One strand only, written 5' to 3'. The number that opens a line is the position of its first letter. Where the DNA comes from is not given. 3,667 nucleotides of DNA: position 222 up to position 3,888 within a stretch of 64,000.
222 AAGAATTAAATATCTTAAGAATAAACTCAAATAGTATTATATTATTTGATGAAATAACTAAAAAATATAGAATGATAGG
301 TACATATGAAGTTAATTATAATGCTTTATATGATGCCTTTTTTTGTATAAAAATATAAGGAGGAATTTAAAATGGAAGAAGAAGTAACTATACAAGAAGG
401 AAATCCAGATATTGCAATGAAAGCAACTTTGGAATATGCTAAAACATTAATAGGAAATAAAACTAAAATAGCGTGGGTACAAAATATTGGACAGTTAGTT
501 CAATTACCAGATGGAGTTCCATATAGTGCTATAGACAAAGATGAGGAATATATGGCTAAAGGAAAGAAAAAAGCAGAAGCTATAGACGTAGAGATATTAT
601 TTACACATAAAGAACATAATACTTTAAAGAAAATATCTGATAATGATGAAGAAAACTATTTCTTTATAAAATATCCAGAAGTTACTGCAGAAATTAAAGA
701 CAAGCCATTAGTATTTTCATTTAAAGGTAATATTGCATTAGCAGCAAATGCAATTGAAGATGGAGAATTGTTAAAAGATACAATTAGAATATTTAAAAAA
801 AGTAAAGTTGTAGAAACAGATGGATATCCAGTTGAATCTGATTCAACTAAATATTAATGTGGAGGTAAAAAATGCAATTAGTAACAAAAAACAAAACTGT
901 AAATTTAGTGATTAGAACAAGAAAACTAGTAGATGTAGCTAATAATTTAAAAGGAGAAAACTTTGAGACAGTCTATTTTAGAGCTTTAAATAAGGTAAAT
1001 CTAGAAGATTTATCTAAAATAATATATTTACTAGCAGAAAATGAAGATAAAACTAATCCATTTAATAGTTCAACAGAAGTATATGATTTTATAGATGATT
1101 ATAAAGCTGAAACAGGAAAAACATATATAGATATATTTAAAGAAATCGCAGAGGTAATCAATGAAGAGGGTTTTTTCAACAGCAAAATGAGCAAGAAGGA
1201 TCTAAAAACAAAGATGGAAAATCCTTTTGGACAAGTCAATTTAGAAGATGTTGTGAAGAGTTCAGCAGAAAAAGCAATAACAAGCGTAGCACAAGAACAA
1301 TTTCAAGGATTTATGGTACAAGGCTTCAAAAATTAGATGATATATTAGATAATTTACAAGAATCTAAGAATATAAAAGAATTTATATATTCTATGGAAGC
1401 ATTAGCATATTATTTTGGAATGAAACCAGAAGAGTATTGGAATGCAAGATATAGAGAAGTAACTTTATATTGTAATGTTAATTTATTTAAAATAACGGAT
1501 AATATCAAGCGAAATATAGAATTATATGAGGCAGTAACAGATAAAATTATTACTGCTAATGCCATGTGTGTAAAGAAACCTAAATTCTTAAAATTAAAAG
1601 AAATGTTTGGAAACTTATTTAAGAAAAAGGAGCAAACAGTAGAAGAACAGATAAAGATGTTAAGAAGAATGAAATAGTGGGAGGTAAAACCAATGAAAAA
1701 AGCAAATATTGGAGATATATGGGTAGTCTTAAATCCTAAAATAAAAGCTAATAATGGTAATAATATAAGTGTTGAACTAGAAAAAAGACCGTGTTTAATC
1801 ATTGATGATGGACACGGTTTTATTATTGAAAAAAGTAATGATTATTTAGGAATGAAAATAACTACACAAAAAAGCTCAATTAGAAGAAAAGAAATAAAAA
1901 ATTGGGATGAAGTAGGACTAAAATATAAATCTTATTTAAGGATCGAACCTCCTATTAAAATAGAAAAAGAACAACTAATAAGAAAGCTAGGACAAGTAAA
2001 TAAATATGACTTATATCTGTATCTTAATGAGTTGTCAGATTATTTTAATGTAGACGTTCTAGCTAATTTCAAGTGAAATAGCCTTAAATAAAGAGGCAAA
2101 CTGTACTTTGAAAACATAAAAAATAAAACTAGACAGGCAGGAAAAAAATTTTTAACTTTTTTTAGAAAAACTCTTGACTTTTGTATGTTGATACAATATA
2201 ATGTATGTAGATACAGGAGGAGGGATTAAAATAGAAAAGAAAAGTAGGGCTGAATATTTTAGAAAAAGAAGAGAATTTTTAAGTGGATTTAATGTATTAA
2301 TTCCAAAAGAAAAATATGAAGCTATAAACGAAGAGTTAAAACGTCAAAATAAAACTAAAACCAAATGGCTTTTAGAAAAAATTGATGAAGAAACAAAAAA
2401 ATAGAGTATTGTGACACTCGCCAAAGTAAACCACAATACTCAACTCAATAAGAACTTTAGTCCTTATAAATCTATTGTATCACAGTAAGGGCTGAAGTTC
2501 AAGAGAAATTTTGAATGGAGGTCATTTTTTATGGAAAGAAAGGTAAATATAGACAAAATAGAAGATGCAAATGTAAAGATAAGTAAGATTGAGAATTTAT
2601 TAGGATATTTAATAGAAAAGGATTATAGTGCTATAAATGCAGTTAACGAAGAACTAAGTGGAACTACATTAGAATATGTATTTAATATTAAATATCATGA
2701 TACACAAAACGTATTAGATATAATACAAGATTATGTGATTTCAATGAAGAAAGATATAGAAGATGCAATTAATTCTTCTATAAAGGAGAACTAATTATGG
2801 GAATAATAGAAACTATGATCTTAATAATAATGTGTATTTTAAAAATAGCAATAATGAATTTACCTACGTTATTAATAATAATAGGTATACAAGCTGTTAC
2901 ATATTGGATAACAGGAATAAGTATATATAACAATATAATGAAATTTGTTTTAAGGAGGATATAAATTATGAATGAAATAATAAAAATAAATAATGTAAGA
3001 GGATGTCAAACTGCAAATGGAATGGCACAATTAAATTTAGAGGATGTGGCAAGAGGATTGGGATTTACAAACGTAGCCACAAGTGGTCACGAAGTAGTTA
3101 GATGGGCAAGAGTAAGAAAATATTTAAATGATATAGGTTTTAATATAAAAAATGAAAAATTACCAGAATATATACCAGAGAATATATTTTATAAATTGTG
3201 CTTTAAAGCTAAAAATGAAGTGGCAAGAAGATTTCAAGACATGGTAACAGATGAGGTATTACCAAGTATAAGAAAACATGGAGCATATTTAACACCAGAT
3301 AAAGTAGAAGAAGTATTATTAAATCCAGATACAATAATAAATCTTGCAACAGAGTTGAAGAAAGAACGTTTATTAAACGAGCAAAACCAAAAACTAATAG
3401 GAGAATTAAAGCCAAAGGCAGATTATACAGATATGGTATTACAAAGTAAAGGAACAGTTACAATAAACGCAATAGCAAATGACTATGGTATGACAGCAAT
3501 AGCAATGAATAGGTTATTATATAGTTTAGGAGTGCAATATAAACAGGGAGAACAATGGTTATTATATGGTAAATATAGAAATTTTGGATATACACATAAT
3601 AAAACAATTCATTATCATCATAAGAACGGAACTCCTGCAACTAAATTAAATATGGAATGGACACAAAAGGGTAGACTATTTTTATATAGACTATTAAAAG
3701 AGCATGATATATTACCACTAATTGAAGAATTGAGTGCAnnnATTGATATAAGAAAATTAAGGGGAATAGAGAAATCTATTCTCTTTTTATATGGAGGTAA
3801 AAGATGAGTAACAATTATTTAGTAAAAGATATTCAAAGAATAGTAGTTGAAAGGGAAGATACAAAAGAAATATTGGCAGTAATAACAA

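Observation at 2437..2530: ~90-nt non-coding leader conserved at ~95% between cassettes while the flanking genes diverged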

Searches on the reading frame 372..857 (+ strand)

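Call 56: search_protein_families(library=phrogs, proteins=[window:372-857:+], max_evalue=0.001)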
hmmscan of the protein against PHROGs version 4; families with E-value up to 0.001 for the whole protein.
window:372-857:+ (161 aa): 1 family
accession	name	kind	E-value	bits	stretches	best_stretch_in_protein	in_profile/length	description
phrog_158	-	tail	6.8e-05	23.4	1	31-150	42-160/376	major tail protein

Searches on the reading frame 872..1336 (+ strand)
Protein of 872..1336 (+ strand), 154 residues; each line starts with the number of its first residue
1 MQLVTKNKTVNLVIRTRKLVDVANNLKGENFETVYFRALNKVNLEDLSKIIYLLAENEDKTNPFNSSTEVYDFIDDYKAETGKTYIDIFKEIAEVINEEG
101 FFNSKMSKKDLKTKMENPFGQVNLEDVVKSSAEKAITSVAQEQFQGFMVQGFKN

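Call 56: search_protein_families(library=phrogs, proteins=[window:872-1336:+], max_evalue=0.001)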
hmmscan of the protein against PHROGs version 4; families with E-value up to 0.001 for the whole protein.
window:872-1336:+ (154 aa): 1 family
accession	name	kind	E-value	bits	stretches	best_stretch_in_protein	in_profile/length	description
phrog_183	-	tail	2.2e-05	25.1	1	1-109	16-127/305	tail chaperone protein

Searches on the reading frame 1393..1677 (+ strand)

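Call 56: search_protein_families(library=phrogs, proteins=[window:1393-1677:+], max_evalue=0.001)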
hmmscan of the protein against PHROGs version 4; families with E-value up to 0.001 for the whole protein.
window:1393-1677:+ (94 aa): 1 family
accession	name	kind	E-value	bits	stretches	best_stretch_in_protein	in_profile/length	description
phrog_2066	-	unknown function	0.00082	20.6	0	8-88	5-82/112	-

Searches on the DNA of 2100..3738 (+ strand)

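Call 11: search_dna_similar(query=window:2100-3000:+, collection=phages, mode=distant, max_rows=30)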
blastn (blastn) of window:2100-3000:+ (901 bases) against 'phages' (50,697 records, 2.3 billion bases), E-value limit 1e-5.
No match.

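Call 28: search_rna_families(source=window, start=2100, end=2900, threshold=evalue, max_evalue=10)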
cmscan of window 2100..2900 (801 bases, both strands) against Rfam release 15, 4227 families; matches with E-value up to 10: 6.
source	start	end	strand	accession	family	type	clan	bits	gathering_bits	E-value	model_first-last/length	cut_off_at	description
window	2389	2480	-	RF00242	ctRNA_pT181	Gene; antisense;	-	26.7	56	0.32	1-94/94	no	ctRNA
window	2180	2230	+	RF01597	snoR22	Gene; snRNA; snoRNA; CD-box;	-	22.6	50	2.2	1-83/83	no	small nucleolar RNA snoR22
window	2451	2500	+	RF03396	mir-2814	Gene; miRNA;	-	18.6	90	1.2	1-87/87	no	mir-2814 microRNA precursor family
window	2715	2781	+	RF00217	SNORD20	Gene; snRNA; snoRNA; CD-box;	-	17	43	7.3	1-80/80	no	Small nucleolar RNA SNORD20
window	2393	2486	-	RF00115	McaS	Gene; sRNA;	CL00106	15.2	42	7.9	1-96/96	no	McaS/IsrA RNA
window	2445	2508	+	RF00656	mir-205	Gene; miRNA;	-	15.1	55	1.7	1-75/75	no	mir-205 microRNA precursor family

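Call 38: search_rna_families(source=window, start=2370, end=2500, threshold=evalue, max_evalue=10, show_alignments=2)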
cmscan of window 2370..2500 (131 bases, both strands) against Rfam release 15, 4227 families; matches with E-value up to 10: 6.
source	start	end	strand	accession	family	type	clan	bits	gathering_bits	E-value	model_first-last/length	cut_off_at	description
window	2389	2480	-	RF00242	ctRNA_pT181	Gene; antisense;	-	26.7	56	0.052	1-94/94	no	ctRNA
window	2451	2500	+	RF03396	mir-2814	Gene; miRNA;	-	18.6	90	0.19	1-87/87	no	mir-2814 microRNA precursor family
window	2402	2443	-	RF00935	mir-876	Gene; miRNA;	-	15.3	88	1.1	1-81/81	no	mir-876 microRNA precursor family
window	2393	2486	-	RF00115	McaS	Gene; sRNA;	CL00106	15.2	42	1.3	1-96/96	no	McaS/IsrA RNA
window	2370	2424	+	RF00217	SNORD20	Gene; snRNA; snoRNA; CD-box;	-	13.3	43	9.4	20-80/80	5'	Small nucleolar RNA SNORD20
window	2442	2470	+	RF04346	Plastid-ccsA-ndhD-1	Cis-reg;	CL00154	12.2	48.5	6.9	1-57/57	no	Plastid-ccsA-ndhD-1 3UTR RNA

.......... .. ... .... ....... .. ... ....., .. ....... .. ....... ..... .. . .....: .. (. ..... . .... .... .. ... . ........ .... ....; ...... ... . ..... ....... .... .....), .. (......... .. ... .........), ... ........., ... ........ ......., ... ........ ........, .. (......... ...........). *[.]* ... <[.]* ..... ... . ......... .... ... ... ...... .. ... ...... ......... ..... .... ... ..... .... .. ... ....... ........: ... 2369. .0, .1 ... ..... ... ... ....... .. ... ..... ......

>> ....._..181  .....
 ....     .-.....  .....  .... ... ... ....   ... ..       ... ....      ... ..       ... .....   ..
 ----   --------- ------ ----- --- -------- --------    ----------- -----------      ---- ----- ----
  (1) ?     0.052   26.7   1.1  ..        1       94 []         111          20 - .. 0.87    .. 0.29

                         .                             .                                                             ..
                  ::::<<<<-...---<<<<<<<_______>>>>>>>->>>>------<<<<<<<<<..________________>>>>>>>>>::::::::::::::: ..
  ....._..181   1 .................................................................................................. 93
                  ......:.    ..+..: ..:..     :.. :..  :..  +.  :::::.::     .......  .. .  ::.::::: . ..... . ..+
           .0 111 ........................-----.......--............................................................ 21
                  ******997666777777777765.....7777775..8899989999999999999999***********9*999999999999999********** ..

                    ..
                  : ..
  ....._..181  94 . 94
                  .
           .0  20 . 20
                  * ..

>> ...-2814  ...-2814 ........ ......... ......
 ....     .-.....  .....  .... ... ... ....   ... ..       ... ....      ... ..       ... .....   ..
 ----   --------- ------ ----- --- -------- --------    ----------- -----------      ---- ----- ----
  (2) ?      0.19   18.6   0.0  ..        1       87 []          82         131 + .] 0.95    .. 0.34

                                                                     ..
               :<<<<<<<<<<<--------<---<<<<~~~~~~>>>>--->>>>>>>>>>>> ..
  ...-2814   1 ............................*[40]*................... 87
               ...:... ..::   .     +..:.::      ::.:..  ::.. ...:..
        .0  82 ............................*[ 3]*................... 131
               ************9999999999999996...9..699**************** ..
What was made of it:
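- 2395..2467 (-): Predicted antisense sRNA-A, about 71-73 nt. It has a 5' hairpin (2448-2467) and a terminator hairpin (2404-2441) whose loop is ...ACUUUGGCGAG..., followed by UAUUUUUUU. Rfam ctRNA_pT181 aligns full length to 2389-2480 on the minus strand at 26.7 bits (calls 28, 38).
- On P22 immI (arc-sar-ant): There is no sar hit at E<=10 (calls 28, 38).
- Closest known: Phage P22 immI region / 'ant moron'. Different: There is no Rfam sar match (calls 28, 38).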

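Call 40: search_rna_families(source=L004, start=3660, end=3800, threshold=evalue, max_evalue=10)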
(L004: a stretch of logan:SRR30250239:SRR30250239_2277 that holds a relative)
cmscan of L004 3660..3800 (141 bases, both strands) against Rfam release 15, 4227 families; matches with E-value up to 10: 14.
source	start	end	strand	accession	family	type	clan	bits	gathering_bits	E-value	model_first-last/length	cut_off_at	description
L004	3730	3797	+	RF00927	mir-582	Gene; miRNA;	-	21.4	84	0.033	1-83/83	no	mir-582 microRNA precursor family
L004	3733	3791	+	RF04161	mir-3688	Gene; miRNA;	-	18.2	84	0.2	1-88/88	no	mir-3688 microRNA precursor family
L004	3732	3792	-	RF00203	snoR160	Gene; snRNA; snoRNA; CD-box;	-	18.2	42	1.6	1-80/80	no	Small nucleolar RNA R160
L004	3733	3791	-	RF04161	mir-3688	Gene; miRNA;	-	17.9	84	0.23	1-88/88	no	mir-3688 microRNA precursor family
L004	3712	3800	+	RF02436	SpF43_sRNA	Gene; sRNA;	-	17.7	70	0.28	1-92/99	3'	Streptococcus sRNA SpF43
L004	3730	3794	+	RF04258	mir-994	Gene; miRNA;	-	16.1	93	0.82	1-81/81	no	mir-994 microRNA precursor family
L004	3732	3799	+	RF02365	Yfr17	Gene; sRNA;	-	15.5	50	0.68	44-139/264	no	Cyanobacterial functional RNA 17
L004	3703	3754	-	RF01378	CRISPR-DR65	Gene; CRISPR;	-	15.2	43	6.6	1-37/37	no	CRISPR RNA direct repeat element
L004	3733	3791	+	RF04282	mir-507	Gene; miRNA;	CL00136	15.1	79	1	13-70/82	no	mir-507 microRNA precursor family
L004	3732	3792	-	RF00451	MIR395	Gene; miRNA;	-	14.4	56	1.4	23-83/104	no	mir-395 microRNA precursor family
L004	3726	3799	-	RF04347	Plastid-ccsA-ndhD-2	Cis-reg;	-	14.1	51.5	2.7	1-53/53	no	Plastid-ccsA-ndhD-2 3UTR RNA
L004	3723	3799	+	RF04346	Plastid-ccsA-ndhD-1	Cis-reg;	CL00154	13.2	48.5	3.9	1-57/57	no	Plastid-ccsA-ndhD-1 3UTR RNA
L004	3721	3793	-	RF02777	OppA_thermometer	Cis-reg; thermoregulator;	-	9.4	290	1.2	1-304/304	no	OppA 5' UTR thermometer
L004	3720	3800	-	RF01818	RsaC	Gene; sRNA;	-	7.4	100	8.1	35-120/440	5'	RNA Staph. aureus C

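Call 74: search_dna_similar(query=window:2385-2552:+, collection=plasmids, mode=distant, max_evalue=1, max_rows=15)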
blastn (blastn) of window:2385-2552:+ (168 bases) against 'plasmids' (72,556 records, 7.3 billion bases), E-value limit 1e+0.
No match.

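Call 75: search_dna_similar(query=window:2385-2552:+, collection=phages, mode=distant, max_evalue=1, max_rows=15)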
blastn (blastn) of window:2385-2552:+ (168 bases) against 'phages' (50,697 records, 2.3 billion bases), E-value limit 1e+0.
No match.
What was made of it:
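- Tried and rejected: blastn of the cassette or the leader against 50,697 phage records and 72,556 plasmids gave no match (calls 11, 74, 75).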

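Call 79: search_rna_families(source=L059, start=2660, end=2800, threshold=evalue, max_evalue=10, show_alignments=1)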
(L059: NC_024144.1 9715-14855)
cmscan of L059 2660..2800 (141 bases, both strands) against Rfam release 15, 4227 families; matches with E-value up to 10: 15.
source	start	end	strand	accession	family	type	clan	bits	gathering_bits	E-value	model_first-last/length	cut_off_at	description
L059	2671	2755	-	RF00242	ctRNA_pT181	Gene; antisense;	-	43.9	56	1.5e-05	1-94/94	no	ctRNA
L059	2684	2779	-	RF04342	Plastid-psbA-1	Cis-reg;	CL00153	19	54.3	1.8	1-114/114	no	Plastid-psbA-1 3UTR RNA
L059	2672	2733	+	RF00659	mir-365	Gene; miRNA;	-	17.6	62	0.23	1-86/86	no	mir-365 microRNA precursor family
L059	2681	2735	-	RF02838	Ref55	Gene; sRNA;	-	17.5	43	2.9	1-54/54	no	Enterococcus sRNA 55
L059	2717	2785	+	RF01176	snR78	Gene; snRNA; snoRNA; CD-box;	CL00063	16.7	48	2.2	1-82/82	no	Small nucleolar RNA snR78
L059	2666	2738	+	RF02406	snoR120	Gene; snRNA; snoRNA; CD-box;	-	16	55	3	1-74/74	no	Small nucleolar RNA snoR120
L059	2674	2757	-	RF02366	Yfr19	Gene; sRNA;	-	14.3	70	9.5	1-82/82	no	Cyanobacterial functional RNA 19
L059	2676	2765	+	RF02363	Yfr11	Gene; sRNA;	-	14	44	5.8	1-144/144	no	Cyanobacterial functional RNA 11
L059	2678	2756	-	RF02869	ncS025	Gene; sRNA;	-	13.9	46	2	1-85/85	no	Burkholderia sRNA 25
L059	2681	2726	-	RF04263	MIR2593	Gene; miRNA;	-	13.7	96.2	10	1-116/116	no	MIR2593 microRNA precursor family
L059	2680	2727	-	RF01924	mir-2774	Gene; miRNA;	-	13.2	51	1.3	1-67/67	no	mir-2774 microRNA precursor family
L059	2687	2720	-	RF04269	mir-373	Gene; miRNA;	-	12.7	69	7.8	1-69/69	no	mir-373 microRNA precursor family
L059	2664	2730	-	RF02499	Atu_C4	Gene; sRNA;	-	11.6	80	5.5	1-70/70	no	Rhizobiales sRNA Atu_C4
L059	2660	2726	+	RF02376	antisense_SR1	Gene; sRNA;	-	10.4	45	4.4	150-210/210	5'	SR1 sRNA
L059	2660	2699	-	RF02126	GHRLOS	Gene; lncRNA;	-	7.8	48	9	1-37/70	3'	Ghrelin opposite strand RNA conserved region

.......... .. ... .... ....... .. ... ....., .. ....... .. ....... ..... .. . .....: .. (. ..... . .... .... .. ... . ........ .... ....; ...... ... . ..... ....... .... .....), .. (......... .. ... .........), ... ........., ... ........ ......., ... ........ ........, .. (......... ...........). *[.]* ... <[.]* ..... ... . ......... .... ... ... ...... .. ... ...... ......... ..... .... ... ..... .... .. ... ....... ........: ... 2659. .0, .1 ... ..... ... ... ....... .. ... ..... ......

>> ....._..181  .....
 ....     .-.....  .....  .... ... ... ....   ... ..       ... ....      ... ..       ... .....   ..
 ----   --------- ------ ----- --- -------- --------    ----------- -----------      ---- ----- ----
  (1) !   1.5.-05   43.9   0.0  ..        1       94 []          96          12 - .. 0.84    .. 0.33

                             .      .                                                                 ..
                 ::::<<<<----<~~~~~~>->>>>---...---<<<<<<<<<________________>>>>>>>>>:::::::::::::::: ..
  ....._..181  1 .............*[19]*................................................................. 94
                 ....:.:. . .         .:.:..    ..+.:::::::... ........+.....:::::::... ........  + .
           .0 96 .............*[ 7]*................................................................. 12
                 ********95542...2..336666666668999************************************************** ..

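Call 82: search_rna_families(sources=[L018, L020, L021, L024, L031, L034, L035, L039, L040, L043, L052, L019], threshold=evalue, max_evalue=5)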
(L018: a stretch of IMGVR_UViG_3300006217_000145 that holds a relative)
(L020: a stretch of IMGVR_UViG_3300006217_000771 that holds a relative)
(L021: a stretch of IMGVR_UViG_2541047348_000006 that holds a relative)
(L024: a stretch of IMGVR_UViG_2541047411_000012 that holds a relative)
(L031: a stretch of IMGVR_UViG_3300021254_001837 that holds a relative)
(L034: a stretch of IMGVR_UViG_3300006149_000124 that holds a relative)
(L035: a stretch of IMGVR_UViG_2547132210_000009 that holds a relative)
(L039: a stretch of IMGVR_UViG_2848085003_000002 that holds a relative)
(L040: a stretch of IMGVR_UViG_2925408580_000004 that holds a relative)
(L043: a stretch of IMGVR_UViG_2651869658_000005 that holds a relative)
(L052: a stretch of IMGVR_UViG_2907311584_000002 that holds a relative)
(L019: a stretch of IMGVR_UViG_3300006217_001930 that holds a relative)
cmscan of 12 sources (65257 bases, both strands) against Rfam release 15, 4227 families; matches with E-value up to 5: 2.
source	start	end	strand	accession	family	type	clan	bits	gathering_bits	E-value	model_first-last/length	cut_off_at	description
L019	765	846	-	RF00242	ctRNA_pT181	Gene; antisense;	-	30.4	56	4.4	1-94/94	no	ctRNA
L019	1972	2026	+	RF02066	STnc320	Gene; sRNA;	-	25.5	50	1.8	1-55/55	no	Salmonella enterica sRNA STnc320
